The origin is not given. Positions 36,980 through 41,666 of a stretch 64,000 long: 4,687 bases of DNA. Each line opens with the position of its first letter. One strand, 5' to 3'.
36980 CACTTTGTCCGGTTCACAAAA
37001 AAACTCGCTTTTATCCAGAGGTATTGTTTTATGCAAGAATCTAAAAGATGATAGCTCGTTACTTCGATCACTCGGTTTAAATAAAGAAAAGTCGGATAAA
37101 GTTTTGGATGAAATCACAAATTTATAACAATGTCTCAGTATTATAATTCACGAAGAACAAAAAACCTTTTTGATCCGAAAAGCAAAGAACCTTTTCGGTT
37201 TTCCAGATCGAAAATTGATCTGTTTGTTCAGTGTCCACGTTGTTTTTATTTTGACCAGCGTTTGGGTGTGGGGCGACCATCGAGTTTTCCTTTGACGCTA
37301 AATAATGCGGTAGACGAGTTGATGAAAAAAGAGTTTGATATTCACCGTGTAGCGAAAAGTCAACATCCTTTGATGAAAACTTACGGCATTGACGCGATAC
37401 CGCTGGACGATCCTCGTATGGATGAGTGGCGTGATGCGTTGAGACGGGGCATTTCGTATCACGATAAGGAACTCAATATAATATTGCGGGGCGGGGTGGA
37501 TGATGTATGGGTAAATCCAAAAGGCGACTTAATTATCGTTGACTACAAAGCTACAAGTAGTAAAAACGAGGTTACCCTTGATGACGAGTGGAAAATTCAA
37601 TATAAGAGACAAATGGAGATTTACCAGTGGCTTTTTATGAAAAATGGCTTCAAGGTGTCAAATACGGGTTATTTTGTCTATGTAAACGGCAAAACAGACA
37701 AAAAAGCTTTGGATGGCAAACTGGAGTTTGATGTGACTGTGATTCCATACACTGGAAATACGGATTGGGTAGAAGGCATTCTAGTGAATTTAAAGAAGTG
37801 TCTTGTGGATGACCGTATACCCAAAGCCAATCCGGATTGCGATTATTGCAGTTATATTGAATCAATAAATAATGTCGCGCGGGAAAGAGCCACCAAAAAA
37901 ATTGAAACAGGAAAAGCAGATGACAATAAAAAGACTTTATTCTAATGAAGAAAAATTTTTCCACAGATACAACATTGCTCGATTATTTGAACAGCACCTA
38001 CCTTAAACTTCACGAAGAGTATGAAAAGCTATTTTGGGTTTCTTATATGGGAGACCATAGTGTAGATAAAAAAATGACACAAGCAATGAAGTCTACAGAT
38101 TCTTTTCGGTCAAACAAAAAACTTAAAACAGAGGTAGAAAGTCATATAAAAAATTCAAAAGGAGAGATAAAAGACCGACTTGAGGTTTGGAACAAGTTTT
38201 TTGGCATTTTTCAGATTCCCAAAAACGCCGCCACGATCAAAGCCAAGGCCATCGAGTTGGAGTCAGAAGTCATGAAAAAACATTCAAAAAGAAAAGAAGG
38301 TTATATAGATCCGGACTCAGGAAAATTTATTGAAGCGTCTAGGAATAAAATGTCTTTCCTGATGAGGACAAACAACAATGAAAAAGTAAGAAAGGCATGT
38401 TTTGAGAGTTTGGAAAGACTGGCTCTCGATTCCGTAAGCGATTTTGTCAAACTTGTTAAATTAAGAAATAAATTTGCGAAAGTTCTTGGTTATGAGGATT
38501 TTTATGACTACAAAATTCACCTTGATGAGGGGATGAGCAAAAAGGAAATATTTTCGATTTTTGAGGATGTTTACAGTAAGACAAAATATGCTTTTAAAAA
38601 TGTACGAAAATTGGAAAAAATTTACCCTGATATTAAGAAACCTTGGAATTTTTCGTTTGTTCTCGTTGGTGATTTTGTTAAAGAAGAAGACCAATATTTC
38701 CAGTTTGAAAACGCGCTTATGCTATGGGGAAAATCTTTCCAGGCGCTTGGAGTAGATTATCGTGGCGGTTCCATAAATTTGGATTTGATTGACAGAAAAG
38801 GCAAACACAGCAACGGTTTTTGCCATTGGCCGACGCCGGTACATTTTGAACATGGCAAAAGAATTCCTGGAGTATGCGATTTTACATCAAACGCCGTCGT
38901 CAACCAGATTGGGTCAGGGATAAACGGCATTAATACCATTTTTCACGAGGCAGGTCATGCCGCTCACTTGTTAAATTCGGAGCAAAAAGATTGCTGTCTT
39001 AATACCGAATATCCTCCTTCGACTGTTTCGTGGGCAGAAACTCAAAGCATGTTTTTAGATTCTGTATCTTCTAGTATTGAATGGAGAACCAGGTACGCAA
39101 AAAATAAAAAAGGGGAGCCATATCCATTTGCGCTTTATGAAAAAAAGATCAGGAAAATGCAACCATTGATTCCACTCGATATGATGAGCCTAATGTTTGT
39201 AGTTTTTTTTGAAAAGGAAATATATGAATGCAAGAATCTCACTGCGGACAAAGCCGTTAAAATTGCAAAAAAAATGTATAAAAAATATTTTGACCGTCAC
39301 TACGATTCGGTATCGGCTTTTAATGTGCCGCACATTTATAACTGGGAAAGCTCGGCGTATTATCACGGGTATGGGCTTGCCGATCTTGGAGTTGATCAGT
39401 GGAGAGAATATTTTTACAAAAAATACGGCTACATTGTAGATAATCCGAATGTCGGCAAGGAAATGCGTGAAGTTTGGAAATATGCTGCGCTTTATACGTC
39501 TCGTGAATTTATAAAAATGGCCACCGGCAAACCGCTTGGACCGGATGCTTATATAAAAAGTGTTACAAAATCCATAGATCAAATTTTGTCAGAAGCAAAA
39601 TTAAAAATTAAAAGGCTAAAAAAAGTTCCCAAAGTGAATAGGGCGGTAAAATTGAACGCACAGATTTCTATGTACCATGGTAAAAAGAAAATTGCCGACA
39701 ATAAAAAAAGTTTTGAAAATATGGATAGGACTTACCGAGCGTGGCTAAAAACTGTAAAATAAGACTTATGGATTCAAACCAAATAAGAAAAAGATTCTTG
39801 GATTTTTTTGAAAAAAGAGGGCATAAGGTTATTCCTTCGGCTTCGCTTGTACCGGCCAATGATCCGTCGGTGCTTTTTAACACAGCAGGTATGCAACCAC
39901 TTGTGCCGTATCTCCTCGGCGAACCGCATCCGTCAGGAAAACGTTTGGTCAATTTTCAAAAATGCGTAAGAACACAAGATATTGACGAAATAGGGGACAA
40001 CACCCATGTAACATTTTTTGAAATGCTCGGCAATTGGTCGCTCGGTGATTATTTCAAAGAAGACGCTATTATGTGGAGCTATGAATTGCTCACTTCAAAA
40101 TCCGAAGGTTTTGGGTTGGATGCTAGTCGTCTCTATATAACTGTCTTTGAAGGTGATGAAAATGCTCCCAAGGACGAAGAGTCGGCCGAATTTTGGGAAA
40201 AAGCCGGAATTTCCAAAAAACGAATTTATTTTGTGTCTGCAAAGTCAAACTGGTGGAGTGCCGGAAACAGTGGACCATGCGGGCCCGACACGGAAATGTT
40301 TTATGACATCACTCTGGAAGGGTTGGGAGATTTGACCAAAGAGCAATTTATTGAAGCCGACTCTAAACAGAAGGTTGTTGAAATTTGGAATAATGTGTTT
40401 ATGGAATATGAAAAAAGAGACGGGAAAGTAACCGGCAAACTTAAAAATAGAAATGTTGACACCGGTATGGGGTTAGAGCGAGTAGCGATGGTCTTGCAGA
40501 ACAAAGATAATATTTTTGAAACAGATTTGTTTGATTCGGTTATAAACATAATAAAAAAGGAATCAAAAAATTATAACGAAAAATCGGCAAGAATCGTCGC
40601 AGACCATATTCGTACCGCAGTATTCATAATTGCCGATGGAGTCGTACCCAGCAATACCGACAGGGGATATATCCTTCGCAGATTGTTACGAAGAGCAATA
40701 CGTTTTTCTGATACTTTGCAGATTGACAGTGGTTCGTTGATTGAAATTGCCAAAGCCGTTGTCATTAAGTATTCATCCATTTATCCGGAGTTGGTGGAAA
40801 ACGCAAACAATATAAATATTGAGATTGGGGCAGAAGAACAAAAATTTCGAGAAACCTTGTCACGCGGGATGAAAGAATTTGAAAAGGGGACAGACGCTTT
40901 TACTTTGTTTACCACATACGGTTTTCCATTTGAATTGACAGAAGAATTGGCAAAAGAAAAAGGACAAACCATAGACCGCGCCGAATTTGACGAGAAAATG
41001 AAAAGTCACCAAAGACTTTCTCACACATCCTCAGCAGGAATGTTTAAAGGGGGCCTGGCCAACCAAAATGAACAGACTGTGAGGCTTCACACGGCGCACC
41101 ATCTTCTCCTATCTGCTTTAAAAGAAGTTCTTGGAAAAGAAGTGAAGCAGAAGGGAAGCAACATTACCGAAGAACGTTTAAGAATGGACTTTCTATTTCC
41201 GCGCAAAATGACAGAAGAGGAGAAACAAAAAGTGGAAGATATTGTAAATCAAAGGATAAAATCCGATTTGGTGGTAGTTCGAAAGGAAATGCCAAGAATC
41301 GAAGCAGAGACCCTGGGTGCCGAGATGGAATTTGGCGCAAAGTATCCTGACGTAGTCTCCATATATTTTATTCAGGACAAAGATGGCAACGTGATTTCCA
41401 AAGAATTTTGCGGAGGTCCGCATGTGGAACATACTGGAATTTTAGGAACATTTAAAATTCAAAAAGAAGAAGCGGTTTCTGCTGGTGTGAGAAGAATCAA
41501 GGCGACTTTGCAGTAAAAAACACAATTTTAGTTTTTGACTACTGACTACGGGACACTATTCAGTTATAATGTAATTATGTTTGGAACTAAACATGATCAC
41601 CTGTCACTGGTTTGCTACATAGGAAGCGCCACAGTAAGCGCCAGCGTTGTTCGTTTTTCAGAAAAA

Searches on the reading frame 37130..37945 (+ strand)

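Call 60: search_protein_families(library=pfam, proteins=[window:37130-37945:+], max_evalue=0.001)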
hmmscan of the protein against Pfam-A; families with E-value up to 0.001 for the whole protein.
window:37130-37945:+ (271 aa): 2 families
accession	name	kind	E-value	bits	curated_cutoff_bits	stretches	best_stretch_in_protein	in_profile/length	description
PF12705.13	PDDEXK_1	-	5.9e-12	46.5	22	1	98-243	101-243/247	PD-(D/E)XK nuclease superfamily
PF01930.23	Cas_Cas4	-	0.00063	20.3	22.7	0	112-244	44-156/160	Domain of unknown function DUF83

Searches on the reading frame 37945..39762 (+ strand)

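Call 60: search_protein_families(library=pfam, proteins=[window:37945-39762:+], max_evalue=0.001)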
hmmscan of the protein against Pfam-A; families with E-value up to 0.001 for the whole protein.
window:37945-39762:+ (605 aa): 2 families
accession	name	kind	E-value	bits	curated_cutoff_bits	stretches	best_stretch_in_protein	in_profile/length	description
PF01432.26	Peptidase_M3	-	2.4e-17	63.9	27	1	139-491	1-408/457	Peptidase family M3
PF02074.21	Peptidase_M32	-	6.9e-05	22.1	25.1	0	509-542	454-487/489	Carboxypeptidase Taq (M32) metallopeptidase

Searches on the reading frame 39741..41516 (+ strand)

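Call 60: search_protein_families(library=pfam, proteins=[window:39741-41516:+], max_evalue=0.001)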
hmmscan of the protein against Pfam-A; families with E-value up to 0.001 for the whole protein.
window:39741-41516:+ (591 aa): 2 families
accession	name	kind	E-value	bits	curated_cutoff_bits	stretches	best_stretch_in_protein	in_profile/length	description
PF01411.24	tRNA-synt_2c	-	1.4e-132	443.5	30.3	1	14-452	1-451/552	tRNA synthetases class II (A)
PF07973.19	tRNA_SAD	-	9.7e-15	54.7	24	1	539-586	1-43/44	Threonyl and Alanyl tRNA synthetase second additional domain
